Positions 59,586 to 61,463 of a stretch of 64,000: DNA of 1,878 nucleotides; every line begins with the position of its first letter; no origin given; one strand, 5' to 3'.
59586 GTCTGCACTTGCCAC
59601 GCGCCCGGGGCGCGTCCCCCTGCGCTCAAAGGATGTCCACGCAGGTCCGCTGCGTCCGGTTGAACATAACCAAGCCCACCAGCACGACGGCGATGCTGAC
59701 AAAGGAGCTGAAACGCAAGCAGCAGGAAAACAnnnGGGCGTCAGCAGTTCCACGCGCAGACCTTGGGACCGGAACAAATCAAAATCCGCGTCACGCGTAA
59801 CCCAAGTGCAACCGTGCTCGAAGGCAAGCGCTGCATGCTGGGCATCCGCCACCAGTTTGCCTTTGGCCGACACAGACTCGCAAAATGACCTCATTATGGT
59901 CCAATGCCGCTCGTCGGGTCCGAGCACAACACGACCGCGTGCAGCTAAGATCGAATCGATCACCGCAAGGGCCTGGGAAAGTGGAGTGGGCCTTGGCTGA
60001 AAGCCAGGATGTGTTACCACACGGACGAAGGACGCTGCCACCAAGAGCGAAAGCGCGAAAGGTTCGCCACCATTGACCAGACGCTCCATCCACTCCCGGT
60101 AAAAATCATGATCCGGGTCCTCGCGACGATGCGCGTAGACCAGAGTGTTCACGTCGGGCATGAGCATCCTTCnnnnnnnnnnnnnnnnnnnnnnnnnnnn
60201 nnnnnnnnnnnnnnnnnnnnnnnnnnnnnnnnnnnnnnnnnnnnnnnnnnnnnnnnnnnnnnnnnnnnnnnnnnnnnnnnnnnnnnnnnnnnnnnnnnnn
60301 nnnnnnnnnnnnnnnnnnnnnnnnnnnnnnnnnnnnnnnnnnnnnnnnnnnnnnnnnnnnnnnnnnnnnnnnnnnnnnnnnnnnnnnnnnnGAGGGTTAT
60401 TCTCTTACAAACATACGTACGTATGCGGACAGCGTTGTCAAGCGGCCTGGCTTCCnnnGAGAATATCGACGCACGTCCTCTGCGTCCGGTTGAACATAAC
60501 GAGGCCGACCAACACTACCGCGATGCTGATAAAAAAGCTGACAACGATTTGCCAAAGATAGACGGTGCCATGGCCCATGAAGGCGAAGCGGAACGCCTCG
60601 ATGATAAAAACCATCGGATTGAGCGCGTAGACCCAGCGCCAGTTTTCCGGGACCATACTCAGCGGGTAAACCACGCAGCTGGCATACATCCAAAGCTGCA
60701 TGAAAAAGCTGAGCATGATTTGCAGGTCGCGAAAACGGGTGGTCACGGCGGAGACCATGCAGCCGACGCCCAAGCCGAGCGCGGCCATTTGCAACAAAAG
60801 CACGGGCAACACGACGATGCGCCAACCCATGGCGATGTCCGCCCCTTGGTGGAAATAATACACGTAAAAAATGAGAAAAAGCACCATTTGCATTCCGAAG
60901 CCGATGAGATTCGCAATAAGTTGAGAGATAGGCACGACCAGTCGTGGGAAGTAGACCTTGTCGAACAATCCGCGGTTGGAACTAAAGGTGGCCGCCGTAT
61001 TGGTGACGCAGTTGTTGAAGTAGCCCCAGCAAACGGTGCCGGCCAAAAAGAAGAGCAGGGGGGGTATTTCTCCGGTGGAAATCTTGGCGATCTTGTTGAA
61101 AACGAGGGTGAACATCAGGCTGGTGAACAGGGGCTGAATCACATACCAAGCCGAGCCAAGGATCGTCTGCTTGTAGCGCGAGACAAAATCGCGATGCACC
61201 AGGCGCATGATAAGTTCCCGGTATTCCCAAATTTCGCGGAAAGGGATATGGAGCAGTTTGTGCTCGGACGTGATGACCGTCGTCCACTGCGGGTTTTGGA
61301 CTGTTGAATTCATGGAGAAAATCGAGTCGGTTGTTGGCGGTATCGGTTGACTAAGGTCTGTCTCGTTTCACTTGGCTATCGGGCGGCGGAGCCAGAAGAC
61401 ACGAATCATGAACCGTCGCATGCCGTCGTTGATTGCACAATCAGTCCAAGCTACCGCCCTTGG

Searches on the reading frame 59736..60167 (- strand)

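Call 30: search_protein_families(library=pfam, proteins=[window:59736-60167:-], max_evalue=0.01)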
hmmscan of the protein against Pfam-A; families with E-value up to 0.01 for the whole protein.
window:59736-60167:- (144 aa): 1 family
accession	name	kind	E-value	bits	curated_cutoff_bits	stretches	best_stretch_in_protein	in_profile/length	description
PF01850.27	PIN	-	2.5e-15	57.6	23.6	1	3-130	2-115/120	PIN domain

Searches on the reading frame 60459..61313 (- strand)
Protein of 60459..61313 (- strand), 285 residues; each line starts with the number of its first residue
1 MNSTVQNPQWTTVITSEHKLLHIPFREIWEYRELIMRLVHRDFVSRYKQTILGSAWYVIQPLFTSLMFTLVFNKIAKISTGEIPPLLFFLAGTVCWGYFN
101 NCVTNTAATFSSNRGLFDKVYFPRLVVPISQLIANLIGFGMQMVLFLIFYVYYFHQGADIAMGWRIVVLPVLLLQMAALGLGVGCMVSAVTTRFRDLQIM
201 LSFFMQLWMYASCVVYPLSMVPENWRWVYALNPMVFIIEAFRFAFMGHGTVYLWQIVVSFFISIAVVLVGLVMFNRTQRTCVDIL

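Call 30: search_protein_families(library=pfam, proteins=[window:60459-61313:-], max_evalue=0.01)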
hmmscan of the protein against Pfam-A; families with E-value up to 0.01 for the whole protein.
window:60459-61313:- (285 aa): 2 families
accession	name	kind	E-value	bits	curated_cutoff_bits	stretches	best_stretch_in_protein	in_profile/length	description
PF01061.29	ABC2_membrane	-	1.2e-23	84.2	26.9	1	35-245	3-210/211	ABC-2 type transporter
PF12698.13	ABC2_membrane_3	-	1.6e-06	27.9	31.6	1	128-272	203-343/347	ABC-2 family transporter protein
